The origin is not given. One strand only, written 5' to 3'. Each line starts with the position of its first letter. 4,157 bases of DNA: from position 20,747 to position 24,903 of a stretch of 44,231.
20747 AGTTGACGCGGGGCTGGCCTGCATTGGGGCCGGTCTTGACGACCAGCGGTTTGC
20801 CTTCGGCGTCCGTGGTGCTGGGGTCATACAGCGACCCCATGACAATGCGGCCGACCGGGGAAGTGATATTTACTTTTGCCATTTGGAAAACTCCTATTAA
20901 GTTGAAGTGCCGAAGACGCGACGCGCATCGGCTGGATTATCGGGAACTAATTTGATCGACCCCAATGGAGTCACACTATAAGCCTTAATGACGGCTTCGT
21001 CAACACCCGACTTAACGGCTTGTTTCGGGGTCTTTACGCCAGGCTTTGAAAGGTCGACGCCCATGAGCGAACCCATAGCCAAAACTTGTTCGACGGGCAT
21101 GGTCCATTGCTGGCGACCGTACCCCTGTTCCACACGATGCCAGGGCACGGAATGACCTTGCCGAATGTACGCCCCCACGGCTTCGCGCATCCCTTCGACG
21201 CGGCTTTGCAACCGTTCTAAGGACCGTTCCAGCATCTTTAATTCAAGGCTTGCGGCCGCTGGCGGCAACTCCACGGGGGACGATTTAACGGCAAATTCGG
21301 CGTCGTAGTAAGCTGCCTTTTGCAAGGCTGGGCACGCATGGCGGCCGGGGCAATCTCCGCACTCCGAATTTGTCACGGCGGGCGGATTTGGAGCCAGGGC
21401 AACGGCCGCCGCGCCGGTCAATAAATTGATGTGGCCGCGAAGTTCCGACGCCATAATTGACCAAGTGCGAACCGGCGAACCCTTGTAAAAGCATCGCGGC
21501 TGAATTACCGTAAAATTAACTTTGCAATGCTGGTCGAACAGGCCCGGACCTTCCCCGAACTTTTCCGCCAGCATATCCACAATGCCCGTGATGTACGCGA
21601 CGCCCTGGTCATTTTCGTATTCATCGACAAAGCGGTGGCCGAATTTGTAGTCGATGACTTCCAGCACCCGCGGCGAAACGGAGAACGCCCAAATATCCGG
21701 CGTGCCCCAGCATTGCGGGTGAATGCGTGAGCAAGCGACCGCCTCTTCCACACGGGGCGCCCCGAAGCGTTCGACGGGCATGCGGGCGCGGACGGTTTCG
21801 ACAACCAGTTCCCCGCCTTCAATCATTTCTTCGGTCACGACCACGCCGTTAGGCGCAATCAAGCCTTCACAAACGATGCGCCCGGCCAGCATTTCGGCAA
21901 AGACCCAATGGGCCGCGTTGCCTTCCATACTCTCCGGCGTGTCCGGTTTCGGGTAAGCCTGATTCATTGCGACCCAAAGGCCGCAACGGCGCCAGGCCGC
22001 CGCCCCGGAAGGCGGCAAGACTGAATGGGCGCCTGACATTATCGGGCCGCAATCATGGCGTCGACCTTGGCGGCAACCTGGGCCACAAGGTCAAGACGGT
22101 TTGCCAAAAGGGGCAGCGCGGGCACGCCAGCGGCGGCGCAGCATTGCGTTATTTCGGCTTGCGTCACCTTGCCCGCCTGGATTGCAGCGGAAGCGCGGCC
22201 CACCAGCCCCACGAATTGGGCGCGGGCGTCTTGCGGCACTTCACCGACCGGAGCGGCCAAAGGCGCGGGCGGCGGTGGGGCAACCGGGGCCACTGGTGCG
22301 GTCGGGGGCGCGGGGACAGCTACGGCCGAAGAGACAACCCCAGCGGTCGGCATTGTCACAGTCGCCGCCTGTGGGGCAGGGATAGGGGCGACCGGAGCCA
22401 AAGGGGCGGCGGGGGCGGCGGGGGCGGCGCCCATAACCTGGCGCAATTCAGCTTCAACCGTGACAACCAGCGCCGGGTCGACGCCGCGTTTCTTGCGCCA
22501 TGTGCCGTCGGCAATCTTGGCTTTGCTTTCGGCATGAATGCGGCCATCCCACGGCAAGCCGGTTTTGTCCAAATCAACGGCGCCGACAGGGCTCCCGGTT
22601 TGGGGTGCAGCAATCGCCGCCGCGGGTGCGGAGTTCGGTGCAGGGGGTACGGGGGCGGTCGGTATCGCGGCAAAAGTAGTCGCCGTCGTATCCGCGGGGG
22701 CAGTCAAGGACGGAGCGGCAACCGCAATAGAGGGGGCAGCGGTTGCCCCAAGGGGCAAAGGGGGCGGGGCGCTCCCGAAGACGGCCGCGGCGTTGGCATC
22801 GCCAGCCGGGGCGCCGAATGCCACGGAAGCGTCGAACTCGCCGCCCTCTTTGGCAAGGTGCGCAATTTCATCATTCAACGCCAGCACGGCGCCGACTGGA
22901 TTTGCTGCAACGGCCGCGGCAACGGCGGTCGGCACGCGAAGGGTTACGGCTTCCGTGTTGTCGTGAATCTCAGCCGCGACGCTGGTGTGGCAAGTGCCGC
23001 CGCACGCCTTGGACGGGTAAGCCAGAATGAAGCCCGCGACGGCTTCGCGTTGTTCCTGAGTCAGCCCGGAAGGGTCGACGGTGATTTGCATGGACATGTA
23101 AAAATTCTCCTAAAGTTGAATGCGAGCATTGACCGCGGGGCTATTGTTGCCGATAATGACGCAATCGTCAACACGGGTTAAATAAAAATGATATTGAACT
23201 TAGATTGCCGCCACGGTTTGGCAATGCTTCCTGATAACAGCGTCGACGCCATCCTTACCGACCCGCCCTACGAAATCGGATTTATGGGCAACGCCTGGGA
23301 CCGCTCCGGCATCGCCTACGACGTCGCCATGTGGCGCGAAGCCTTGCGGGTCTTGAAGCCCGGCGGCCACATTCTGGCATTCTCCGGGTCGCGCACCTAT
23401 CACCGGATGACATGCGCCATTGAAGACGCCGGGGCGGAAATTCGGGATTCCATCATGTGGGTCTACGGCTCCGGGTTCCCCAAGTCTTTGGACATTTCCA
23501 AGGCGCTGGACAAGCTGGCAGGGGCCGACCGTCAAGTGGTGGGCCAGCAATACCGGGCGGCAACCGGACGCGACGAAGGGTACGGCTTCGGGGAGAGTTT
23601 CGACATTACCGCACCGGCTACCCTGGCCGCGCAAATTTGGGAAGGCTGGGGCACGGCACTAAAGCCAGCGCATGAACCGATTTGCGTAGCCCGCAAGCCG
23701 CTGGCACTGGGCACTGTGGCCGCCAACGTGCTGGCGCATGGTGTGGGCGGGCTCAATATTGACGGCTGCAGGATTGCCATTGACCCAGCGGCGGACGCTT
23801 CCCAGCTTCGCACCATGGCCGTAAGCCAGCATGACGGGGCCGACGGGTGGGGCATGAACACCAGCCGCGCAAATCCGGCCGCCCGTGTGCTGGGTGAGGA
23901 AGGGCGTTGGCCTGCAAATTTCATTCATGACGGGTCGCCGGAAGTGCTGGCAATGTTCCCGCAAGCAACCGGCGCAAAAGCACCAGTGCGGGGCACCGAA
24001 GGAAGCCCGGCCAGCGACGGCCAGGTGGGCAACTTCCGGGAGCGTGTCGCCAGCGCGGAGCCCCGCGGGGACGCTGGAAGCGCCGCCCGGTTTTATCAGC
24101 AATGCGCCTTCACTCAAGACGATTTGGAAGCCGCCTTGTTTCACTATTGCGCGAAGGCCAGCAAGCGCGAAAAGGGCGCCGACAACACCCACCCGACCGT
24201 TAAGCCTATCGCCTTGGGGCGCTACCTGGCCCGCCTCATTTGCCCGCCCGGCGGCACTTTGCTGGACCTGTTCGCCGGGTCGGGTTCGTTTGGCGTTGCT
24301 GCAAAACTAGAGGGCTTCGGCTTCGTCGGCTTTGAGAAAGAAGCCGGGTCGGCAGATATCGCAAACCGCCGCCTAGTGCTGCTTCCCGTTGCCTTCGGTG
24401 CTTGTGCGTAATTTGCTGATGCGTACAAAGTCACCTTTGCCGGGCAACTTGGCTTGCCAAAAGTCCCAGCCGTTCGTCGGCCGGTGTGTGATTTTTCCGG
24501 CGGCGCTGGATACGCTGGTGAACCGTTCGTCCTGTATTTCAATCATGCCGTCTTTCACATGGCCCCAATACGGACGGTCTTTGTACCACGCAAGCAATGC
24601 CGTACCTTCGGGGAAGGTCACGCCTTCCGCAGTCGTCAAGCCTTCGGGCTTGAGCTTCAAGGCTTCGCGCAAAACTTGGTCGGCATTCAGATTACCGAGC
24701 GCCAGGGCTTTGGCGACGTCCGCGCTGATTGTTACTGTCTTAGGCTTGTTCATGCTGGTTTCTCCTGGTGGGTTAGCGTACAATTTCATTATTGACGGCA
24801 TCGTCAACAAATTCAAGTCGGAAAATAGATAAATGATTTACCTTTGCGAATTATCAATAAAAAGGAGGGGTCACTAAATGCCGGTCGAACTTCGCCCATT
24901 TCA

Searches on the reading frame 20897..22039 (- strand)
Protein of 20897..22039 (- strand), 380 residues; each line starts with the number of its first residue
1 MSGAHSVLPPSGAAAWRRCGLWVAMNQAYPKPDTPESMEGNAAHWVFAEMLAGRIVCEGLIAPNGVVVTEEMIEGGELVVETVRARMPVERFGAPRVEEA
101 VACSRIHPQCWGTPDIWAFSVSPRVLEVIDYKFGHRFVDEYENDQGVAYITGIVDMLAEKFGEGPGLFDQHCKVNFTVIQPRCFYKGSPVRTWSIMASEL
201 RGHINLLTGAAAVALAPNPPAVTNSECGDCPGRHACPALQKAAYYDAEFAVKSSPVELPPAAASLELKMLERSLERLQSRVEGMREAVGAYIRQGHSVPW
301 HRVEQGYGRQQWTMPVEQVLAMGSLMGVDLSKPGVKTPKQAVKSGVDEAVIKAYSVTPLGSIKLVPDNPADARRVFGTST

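Call 34: search_protein_families(library=pfam, proteins=[window:20897-22039:-], max_evalue=0.05)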
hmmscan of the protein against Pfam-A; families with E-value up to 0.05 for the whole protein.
window:20897-22039:- (380 aa): 1 family
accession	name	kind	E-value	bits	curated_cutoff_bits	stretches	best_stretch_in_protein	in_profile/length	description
PF10926.14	DUF2800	-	1.2e-22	81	21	1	5-314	1-305/368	Protein of unknown function (DUF2800)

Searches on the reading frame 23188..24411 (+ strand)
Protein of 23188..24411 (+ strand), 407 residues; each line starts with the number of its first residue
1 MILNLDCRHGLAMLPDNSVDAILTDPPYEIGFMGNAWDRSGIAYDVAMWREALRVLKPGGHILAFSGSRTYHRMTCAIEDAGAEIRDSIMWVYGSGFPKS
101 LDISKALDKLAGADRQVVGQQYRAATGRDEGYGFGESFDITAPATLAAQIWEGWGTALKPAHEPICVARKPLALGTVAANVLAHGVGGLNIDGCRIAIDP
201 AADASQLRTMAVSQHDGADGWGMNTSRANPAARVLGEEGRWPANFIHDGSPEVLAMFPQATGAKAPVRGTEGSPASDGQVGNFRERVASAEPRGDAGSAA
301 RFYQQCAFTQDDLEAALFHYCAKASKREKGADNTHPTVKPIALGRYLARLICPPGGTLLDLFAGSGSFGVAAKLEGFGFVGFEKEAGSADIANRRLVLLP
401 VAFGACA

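Call 34: search_protein_families(library=pfam, proteins=[window:23188-24411:+], max_evalue=0.05)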
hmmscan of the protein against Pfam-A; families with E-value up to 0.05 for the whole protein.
window:23188-24411:+ (407 aa): 3 families
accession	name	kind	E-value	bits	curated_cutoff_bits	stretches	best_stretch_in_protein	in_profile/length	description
PF01555.25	N6_N4_Mtase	-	5.5e-23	82.5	26.7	1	19-393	1-220/221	DNA methylase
PF01170.24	UPF0020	-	0.035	14.2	22.3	0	12-72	113-173/197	RMKL-like, methyltransferase domain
PF03602.21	Cons_hypoth95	-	0.041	14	24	0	356-372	43-59/182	Conserved hypothetical protein 95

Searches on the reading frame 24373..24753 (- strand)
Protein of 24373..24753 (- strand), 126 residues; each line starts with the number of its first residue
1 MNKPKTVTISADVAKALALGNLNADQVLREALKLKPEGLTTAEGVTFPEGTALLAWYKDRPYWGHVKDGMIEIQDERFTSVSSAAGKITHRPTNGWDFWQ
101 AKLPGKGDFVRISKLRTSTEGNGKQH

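Call 9: search_protein_families(library=pfam, proteins=[window:24373-24753:-], max_evalue=0.01)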
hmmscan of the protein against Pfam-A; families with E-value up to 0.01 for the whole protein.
window:24373-24753:- (126 aa): 3 families
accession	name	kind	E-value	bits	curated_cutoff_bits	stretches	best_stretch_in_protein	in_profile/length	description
PF14267.11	DUF4357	-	3.1e-05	24.2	38.4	1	70-101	17-48/54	Domain of unknown function (DUF4357)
PF18755.6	RAMA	-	6.9e-05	23.2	35.2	1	51-105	35-89/107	Restriction Enzyme Adenine Methylase Associated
PF11149.13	DUF2924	-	0.00026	21.7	31.2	1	37-100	70-133/135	Protein of unknown function (DUF2924)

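Call 10: search_protein_families(library=phrogs, proteins=[window:24373-24753:-], max_evalue=0.01)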
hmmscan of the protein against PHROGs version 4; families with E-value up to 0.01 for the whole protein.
window:24373-24753:- (126 aa): 1 family
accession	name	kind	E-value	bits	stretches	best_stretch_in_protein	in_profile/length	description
phrog_11806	-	unknown function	0.00029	21.7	1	43-98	86-141/154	-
